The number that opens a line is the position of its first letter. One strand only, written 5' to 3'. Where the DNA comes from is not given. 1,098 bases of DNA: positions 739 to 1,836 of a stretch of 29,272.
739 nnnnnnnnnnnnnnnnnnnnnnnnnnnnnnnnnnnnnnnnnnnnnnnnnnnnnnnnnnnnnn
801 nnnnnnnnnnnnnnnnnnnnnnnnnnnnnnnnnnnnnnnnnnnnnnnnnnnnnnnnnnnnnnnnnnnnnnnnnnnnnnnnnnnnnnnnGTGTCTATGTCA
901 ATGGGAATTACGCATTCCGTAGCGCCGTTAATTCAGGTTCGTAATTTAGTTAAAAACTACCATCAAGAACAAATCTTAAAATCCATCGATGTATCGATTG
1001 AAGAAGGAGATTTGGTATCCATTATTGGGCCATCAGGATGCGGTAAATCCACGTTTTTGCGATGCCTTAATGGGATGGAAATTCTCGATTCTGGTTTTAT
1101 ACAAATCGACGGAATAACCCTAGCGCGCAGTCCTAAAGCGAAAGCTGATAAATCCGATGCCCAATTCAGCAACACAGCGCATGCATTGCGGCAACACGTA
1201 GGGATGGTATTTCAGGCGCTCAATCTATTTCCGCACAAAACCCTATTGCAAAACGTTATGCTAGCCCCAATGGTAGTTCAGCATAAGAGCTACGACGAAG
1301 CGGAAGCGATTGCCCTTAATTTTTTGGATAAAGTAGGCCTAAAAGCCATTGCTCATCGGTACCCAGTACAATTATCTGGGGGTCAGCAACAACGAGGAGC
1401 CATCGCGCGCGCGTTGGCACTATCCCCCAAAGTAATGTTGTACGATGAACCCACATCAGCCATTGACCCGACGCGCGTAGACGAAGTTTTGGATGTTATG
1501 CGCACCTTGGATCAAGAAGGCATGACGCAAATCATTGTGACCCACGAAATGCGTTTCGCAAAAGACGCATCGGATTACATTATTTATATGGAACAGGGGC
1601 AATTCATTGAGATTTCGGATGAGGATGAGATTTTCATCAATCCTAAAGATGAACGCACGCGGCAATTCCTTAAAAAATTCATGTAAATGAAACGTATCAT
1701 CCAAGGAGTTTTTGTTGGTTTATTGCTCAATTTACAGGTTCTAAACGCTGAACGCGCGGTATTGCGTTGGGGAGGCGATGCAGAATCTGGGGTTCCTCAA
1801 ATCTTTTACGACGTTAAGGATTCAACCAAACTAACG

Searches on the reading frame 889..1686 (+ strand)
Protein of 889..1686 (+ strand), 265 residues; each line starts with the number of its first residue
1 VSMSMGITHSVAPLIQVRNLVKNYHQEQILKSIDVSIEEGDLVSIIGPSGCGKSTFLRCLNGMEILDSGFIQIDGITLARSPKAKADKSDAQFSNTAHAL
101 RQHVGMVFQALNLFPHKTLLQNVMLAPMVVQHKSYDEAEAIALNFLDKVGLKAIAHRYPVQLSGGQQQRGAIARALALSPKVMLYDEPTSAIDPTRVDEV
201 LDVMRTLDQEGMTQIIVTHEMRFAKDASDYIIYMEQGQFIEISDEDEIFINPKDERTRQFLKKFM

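Call 8: find_encoding_contigs(protein=window:889-1686:+, flank=10000, max_places=10)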
Protein window:889-1686:+ (265 aa): no gene with exactly this product is on record in the collection.

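Call 10: find_encoding_contigs(protein=window:895-1686:+, flank=10000, max_places=10)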
Protein window:895-1686:+ (263 aa): 1 contig read that carries it; 1 place shown.
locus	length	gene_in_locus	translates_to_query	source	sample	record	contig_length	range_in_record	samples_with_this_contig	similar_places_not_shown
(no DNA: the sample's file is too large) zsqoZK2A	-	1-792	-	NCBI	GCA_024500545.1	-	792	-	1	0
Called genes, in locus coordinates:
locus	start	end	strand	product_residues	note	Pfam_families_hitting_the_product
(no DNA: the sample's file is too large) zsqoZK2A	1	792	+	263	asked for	PF02463:SMC_N (faint), PF00005:ABC_tran, PF13304:AAA_21 (faint)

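Call 15: search_protein_families(library=ncbifam, proteins=[window:895-1686:+])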
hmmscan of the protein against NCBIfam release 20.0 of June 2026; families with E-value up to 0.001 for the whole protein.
window:895-1686:+ (263 aa): 189 families (the best 25 are shown)
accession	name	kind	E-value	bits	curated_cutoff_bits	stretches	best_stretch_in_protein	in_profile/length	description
NF008428.0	PRK11264.1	equivalog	1.1e-85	286.8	406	1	12-263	3-248/250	L-cystine ABC transporter ATP-binding protein TcyN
TIGR03005.1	ectoine_ehuA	equivalog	1.1e-82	277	345.4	1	13-262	1-250/252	ectoine/hydroxyectoine ABC transporter ATP-binding protein EhuA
NF007027.0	PRK09493.1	equivalog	1.8e-79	266.5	379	1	12-261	1-238/240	glutamine ABC transporter ATP-binding protein GlnQ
NF007908.0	PRK10619.1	equivalog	4.7e-70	235.7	466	1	13-260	6-253/257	histidine ABC transporter ATP-binding protein HisP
NF008338.0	PRK11124.1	equivalog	1.1e-68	231.4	369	1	13-260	3-241/242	arginine ABC transporter ATP-binding protein ArtP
TIGR00972.1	3a0107s01c2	equivalog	8.8e-65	218.5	343.2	1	13-260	2-244/248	phosphate ABC transporter ATP-binding protein PstB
TIGR03265.1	PhnT2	equivalog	4.7e-54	183.9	457.7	1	11-258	3-234/353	putative 2-aminoethylphosphonate ABC transporter ATP-binding protein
TIGR02315.1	ABC_phnC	equivalog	4.8e-53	180.1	266.1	1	12-238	1-225/243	phosphonate ABC transporter ATP-binding protein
TIGR01186.1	proV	subfamily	3.1e-50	171.3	326.6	1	28-261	9-232/363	betaine/proline/choline family ABC transporter ATP-binding protein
TIGR00968.1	3a0106s01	subfamily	1e-49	169.2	342.75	1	13-259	1-231/237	sulfate ABC transporter ATP-binding protein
NF006987.0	PRK09452.1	equivalog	1.5e-49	168.7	482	1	8-258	13-247/378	spermidine/putrescine ABC transporter ATP-binding protein PotA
TIGR02673.1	FtsE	equivalog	1.4e-48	165.4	264.85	1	12-236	1-214/214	cell division ATP-binding protein FtsE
TIGR02314.1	ABC_MetN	equivalog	1.6e-47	162.2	499.7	1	18-260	7-242/343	methionine ABC transporter ATP-binding protein MetN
TIGR02982.1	heterocyst_DevA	subfamily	2.1e-47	161.5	295.8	1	22-237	15-219/220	ABC exporter ATP-binding subunit, DevA family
TIGR04521.1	ECF_ATPase_2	equivalog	6.1e-47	160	330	1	23-251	16-237/279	energy-coupling factor transporter ATPase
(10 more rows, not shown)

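Call 17: find_homologous_proteins(query=window:895-1686:+, max_evalue=1e-60)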
Query window:895-1686:+ (263 aa): 4835 proteins with E <= 1e-60 among 8000 candidates; the best 120 are listed.
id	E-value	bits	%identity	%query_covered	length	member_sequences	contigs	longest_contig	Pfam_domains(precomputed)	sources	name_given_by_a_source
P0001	1.8e-165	566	98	100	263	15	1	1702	PF00005.34,PF02463.26,PF13304.13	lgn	-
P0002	1.6e-127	442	81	96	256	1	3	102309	PF00005.34,PF02463.26,PF13304.13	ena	-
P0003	2.8e-127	441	81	96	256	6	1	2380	PF00005.34,PF02463.26,PF13304.13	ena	-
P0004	2.3e-126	438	80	97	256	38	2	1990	PF00005.34,PF02463.26,PF13304.13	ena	-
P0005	3.1e-126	438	81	96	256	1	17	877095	PF00005.34,PF02463.26,PF13304.13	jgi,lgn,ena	jgi:polar amino acid transport system ATP-binding protein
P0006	3.6e-126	438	81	96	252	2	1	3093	PF00005.34,PF02463.26,PF13304.13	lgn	-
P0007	2.8e-125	435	79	96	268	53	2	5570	PF00005.34,PF02463.26,PF13304.13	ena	-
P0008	3.5e-125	434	79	96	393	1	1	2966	PF00005.34,PF02463.26,PF13304.13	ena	-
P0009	6.3e-125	434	80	96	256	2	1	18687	PF00005.34,PF02463.26,PF13304.13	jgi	-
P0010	9.1e-125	433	78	96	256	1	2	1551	PF00005.34,PF13304.13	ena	-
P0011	3.9e-124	431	81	96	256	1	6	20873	PF00005.34,PF02463.26,PF13304.13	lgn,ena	-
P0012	1.7e-123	429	79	96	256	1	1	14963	PF00005.34,PF02463.26,PF13304.13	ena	-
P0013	2.9e-123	428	77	96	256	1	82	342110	PF00005.34,PF13304.13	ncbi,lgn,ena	-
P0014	3.9e-123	428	79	96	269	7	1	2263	PF00005.34,PF02463.26,PF13304.13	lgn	-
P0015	5.7e-123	427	79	97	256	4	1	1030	PF00005.34,PF02463.26,PF13304.13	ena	-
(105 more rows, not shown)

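Call 18: find_encoding_contigs(protein=P0001, flank=10000, max_places=6)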
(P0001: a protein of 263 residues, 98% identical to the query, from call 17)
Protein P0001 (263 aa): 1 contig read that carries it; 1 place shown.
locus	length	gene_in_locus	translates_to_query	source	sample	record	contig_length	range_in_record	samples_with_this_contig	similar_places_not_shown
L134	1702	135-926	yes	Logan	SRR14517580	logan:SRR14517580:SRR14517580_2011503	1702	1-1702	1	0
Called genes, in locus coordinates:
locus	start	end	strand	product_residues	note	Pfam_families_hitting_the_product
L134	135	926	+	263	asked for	PF02463:SMC_N (faint), PF00005:ABC_tran, PF13304:AAA_21 (faint)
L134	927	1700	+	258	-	?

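Call 19: find_encoding_contigs(protein=P0005, flank=10000, max_places=4)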
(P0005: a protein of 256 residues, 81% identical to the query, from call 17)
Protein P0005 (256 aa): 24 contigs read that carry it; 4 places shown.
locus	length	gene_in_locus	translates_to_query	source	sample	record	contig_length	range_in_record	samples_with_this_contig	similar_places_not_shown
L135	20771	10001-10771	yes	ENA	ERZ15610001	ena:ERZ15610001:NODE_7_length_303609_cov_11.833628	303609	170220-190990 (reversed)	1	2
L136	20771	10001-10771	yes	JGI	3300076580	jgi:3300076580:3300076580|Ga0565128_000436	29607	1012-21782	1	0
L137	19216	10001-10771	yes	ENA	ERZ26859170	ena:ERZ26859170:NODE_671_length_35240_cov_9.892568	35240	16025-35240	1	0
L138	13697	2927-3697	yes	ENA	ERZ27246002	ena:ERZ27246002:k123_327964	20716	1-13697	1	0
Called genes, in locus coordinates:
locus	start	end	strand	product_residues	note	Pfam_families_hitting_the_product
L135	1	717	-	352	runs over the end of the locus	-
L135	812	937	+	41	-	-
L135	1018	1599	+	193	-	PF01025:GrpE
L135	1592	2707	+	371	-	PF00226:DnaJ, PF01556:DnaJ_C, PF27659:CHP02642 (faint), PF15777:Anti-TRAP (faint), PF00684:DnaJ_CXXCXGXG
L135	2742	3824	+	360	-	PF00154:RecA_N, PF08423:Rad51, PF06745:ATPase, PF27531:MT3502_N (faint), PF21096:RecA_C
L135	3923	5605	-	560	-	PF21305:type_II_gspD_N0 (faint), PF03958:Secretin_N, PF00263:Secretin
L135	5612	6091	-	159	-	-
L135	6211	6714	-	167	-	-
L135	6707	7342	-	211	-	-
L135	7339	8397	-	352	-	-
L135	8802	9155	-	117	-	-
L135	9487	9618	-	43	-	-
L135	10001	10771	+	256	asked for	PF00005:ABC_tran, PF02463:SMC_N (faint), PF13304:AAA_21 (faint)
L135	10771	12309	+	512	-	PF00497:SBP_bac_3, PF00528:BPD_transp_1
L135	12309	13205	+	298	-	PF02666:PS_Dcarbxylase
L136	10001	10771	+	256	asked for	PF00005:ABC_tran, PF02463:SMC_N (faint), PF13304:AAA_21 (faint)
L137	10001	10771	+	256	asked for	PF00005:ABC_tran, PF02463:SMC_N (faint), PF13304:AAA_21 (faint)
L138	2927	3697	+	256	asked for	PF00005:ABC_tran, PF02463:SMC_N (faint), PF13304:AAA_21 (faint)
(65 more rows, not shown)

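Call 20: find_encoding_contigs(protein=P0002, flank=10000, max_places=3)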
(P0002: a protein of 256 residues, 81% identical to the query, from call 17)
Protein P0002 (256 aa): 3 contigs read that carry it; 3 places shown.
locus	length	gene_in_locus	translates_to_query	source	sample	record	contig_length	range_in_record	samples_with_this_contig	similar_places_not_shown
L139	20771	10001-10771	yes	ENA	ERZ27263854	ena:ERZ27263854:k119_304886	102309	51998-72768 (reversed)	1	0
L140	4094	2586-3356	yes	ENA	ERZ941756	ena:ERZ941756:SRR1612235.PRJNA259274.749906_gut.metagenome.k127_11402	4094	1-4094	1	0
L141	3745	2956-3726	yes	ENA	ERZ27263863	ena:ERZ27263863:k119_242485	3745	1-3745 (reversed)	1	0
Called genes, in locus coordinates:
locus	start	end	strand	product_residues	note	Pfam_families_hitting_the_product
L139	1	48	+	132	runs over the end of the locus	-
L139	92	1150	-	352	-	PF01791:DeoC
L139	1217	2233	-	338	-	PF01300:Sua5_yciO_yrdC, PF03481:Sua5_C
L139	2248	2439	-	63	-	PF01084:Ribosomal_S18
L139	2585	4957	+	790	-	PF13432:TPR_16 (faint), PF14559:TPR_19 (faint)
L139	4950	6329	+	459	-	PF00890:FAD_binding_2 (weak), PF01266:DAO (faint), PF01593:Amino_oxidase, PF03486:HI0933_like (faint), PF07992:Pyr_redox_2 (faint), PF12831:FAD_oxidored (weak), PF13450:NAD_binding_8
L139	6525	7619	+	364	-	PF03462:PCRF, PF00472:RF-1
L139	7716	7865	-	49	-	-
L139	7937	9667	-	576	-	-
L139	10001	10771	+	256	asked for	PF00005:ABC_tran, PF02463:SMC_N (faint), PF13304:AAA_21 (faint)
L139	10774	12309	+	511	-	PF00497:SBP_bac_3, PF00528:BPD_transp_1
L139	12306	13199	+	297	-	PF02666:PS_Dcarbxylase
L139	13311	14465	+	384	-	PF00512:HisKA, PF02518:HATPase_c, PF14501:HATPase_c_5 (weak)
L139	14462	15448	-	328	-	PF01210:NAD_Gly3P_dh_N, PF02558:ApbA, PF03807:F420_oxidored (weak), PF07479:NAD_Gly3P_dh_C, PF20618:GPD_NAD_C_bact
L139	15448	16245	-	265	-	PF00106:adh_short, PF13561:adh_short_C2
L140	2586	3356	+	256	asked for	PF00005:ABC_tran, PF02463:SMC_N (faint), PF13304:AAA_21 (faint)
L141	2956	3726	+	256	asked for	PF00005:ABC_tran, PF02463:SMC_N (faint), PF13304:AAA_21 (faint)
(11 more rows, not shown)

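Call 21: find_encoding_contigs(protein=P0013, flank=10000, max_places=4)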
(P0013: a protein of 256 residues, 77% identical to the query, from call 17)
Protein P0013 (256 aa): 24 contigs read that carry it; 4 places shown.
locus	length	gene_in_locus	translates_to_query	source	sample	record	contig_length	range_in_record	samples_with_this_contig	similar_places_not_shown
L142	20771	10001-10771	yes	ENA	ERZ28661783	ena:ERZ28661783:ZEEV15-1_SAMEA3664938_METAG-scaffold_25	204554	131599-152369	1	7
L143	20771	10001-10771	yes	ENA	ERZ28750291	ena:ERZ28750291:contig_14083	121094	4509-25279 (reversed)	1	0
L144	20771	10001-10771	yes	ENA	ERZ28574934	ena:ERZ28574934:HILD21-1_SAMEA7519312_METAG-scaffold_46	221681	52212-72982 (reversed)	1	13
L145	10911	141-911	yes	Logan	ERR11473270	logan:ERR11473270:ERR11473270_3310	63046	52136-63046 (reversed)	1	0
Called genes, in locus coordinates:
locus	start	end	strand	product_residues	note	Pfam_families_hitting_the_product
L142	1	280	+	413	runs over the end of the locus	-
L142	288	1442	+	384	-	-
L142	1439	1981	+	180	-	-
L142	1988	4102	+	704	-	PF03958:Secretin_N, PF00263:Secretin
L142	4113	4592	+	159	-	-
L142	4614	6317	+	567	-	PF13191:AAA_16 (faint), PF00437:T2SSE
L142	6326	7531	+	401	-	PF00482:T2SSF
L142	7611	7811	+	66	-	PF01165:Ribosomal_S21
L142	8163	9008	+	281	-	PF00398:RrnaAD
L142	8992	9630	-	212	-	PF04028:DUF374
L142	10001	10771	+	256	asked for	PF00005:ABC_tran, PF13304:AAA_21 (faint)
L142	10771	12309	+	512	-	PF00497:SBP_bac_3, PF00528:BPD_transp_1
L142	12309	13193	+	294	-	PF02666:PS_Dcarbxylase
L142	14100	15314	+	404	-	PF00375:SDF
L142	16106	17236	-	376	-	PF00437:T2SSE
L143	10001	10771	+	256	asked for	PF00005:ABC_tran, PF13304:AAA_21 (faint)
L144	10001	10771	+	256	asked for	PF00005:ABC_tran, PF13304:AAA_21 (faint)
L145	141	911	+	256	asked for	PF00005:ABC_tran, PF13304:AAA_21 (faint)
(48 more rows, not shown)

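Call 53: find_encoding_contigs(protein=P0124, flank=10000, max_places=4)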
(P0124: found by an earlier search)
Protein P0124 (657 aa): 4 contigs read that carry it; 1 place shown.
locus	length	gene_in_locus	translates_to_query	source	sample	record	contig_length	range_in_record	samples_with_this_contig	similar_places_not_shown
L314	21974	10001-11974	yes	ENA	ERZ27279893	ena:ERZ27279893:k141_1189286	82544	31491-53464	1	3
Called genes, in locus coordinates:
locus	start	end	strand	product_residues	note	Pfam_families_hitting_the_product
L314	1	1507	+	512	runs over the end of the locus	PF00133:tRNA-synt_1, PF01406:tRNA-synt_1e, PF01921:tRNA-synt_1f (faint), PF09334:tRNA-synt_1g, PF00133:tRNA-synt_1, PF08264:Anticodon_1, PF19303:Anticodon_3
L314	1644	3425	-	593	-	PF00009:GTP_EFTU, PF03144:GTP_EFTU_D2, PF14492:EFG_III (weak), PF00679:EFG_C, PF06421:LepA_C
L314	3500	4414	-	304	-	PF00698:Acyl_transf_1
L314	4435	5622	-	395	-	PF00365:PFK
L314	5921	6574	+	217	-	-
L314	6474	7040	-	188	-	-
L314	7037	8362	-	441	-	-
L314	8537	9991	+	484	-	PF00004:AAA, PF07724:AAA_2, PF10431:ClpB_D2-small (weak)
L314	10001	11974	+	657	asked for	PF00456:Transketolase_N, PF02779:Transket_pyr, PF02780:Transketolase_C (weak), PF22613:Transketolase_C_1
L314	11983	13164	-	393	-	PF04888:SseC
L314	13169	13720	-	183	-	PF07720:TPR_3 (faint)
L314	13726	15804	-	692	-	-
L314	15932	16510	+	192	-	PF05198:IF3_N, PF00707:IF3_C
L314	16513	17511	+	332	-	PF01520:Amidase_3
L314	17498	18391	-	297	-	PF02666:PS_Dcarbxylase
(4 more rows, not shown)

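Call 57: find_encoding_contigs(protein=P0125, flank=10000, max_places=3)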
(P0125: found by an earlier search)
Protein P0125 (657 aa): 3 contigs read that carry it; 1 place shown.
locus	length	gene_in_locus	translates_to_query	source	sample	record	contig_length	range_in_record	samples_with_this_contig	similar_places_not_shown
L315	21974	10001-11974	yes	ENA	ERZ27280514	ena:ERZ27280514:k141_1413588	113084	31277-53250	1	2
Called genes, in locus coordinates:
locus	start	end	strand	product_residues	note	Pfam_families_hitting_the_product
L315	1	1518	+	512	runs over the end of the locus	PF00133:tRNA-synt_1, PF01406:tRNA-synt_1e, PF01921:tRNA-synt_1f (faint), PF09334:tRNA-synt_1g, PF00133:tRNA-synt_1, PF08264:Anticodon_1, PF19303:Anticodon_3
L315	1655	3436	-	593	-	PF00009:GTP_EFTU, PF03144:GTP_EFTU_D2, PF14492:EFG_III (weak), PF00679:EFG_C, PF06421:LepA_C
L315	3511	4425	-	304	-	PF00698:Acyl_transf_1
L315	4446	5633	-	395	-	PF00365:PFK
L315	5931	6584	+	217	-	-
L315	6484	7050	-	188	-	-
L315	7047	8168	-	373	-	-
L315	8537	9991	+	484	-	PF00004:AAA, PF07724:AAA_2, PF10431:ClpB_D2-small (weak)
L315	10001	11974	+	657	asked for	PF00456:Transketolase_N, PF02779:Transket_pyr, PF02780:Transketolase_C (weak), PF22613:Transketolase_C_1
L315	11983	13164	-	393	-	PF04888:SseC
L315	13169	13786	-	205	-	PF07720:TPR_3 (faint)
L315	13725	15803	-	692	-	-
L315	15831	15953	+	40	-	-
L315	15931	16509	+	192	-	PF05198:IF3_N, PF00707:IF3_C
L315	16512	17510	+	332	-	PF01520:Amidase_3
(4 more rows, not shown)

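Call 58: find_encoding_contigs(protein=P0122, flank=10000, max_places=3)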
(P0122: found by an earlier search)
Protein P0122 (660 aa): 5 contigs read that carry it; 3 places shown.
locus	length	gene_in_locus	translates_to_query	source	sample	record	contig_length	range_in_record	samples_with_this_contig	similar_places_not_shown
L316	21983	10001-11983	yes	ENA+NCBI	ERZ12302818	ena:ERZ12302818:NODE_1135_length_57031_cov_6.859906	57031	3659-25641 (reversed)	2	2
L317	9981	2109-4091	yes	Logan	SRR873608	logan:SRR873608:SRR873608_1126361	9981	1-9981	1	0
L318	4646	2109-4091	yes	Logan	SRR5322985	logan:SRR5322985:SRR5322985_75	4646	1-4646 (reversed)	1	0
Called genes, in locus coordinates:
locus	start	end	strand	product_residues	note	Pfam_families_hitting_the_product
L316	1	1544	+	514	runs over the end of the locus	PF00133:tRNA-synt_1, PF01406:tRNA-synt_1e, PF01921:tRNA-synt_1f (faint), PF09334:tRNA-synt_1g, PF00133:tRNA-synt_1, PF08264:Anticodon_1, PF19303:Anticodon_3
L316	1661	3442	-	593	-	PF00009:GTP_EFTU, PF03144:GTP_EFTU_D2, PF14492:EFG_III (weak), PF00679:EFG_C, PF06421:LepA_C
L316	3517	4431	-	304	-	PF00698:Acyl_transf_1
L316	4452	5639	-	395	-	PF00365:PFK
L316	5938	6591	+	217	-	-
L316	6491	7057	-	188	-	-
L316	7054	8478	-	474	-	-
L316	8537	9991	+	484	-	PF00004:AAA, PF07724:AAA_2, PF10431:ClpB_D2-small (weak)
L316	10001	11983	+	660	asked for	PF00456:Transketolase_N, PF02779:Transket_pyr, PF02780:Transketolase_C (weak), PF22613:Transketolase_C_1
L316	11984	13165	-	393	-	PF04888:SseC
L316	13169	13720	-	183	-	PF07720:TPR_3 (faint)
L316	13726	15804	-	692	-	-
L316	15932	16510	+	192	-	PF05198:IF3_N, PF00707:IF3_C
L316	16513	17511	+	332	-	PF01520:Amidase_3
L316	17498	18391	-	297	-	PF02666:PS_Dcarbxylase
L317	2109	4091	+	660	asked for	PF00456:Transketolase_N, PF02779:Transket_pyr, PF02780:Transketolase_C (weak), PF22613:Transketolase_C_1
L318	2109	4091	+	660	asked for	PF00456:Transketolase_N, PF02779:Transket_pyr, PF02780:Transketolase_C (weak), PF22613:Transketolase_C_1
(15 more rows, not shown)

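Call 67: find_encoding_contigs(protein=P0130, flank=10000, max_places=3)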
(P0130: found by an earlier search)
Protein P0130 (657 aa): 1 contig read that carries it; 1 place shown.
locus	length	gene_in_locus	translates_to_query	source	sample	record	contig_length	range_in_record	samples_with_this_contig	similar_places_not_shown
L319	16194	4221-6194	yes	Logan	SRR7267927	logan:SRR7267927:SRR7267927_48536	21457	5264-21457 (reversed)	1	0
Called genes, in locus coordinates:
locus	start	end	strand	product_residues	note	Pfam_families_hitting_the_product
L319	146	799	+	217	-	-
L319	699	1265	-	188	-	-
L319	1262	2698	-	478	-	-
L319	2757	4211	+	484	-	PF00004:AAA, PF07724:AAA_2, PF10431:ClpB_D2-small (weak)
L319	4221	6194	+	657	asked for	PF00456:Transketolase_N, PF02779:Transket_pyr, PF02780:Transketolase_C (weak), PF22613:Transketolase_C_1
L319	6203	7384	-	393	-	PF04888:SseC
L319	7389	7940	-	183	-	PF07720:TPR_3 (faint)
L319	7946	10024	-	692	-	-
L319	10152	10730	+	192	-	PF05198:IF3_N, PF00707:IF3_C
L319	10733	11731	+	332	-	PF01520:Amidase_3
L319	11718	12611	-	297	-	PF02666:PS_Dcarbxylase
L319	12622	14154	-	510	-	PF00497:SBP_bac_3, PF00528:BPD_transp_1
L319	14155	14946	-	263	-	PF02463:SMC_N (faint), PF00005:ABC_tran, PF13304:AAA_21 (faint)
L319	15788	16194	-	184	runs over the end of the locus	PF02622:DUF179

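Call 68: find_encoding_contigs(protein=P0123, flank=10000, max_places=3)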
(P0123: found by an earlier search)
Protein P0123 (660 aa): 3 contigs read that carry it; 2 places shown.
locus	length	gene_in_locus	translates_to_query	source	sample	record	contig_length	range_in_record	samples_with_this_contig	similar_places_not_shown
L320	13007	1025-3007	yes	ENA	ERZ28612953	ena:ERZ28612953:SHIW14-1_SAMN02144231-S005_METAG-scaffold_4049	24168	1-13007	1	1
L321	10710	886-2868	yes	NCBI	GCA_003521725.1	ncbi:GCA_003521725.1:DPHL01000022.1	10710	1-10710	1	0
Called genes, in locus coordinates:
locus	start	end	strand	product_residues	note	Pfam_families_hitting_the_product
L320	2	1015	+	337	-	?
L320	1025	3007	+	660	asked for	PF00456:Transketolase_N, PF02779:Transket_pyr, PF02780:Transketolase_C (weak), PF22613:Transketolase_C_1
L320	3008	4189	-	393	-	PF04888:SseC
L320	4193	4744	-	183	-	PF07720:TPR_3 (faint)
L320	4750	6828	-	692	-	-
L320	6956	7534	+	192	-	PF05198:IF3_N, PF00707:IF3_C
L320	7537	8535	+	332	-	PF01520:Amidase_3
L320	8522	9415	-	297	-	PF02666:PS_Dcarbxylase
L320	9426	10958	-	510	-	PF00497:SBP_bac_3, PF00528:BPD_transp_1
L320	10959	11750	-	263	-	PF02463:SMC_N (faint), PF00005:ABC_tran, PF13304:AAA_21 (faint)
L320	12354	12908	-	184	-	PF02622:DUF179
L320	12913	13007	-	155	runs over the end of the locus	PF00383:dCMP_cyt_deam_1, PF14437:MafB19-deam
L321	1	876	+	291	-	PF07724:AAA_2 (weak), PF10431:ClpB_D2-small (weak)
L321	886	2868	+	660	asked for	PF00456:Transketolase_N, PF02779:Transket_pyr, PF02780:Transketolase_C (weak), PF22613:Transketolase_C_1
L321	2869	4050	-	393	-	PF04888:SseC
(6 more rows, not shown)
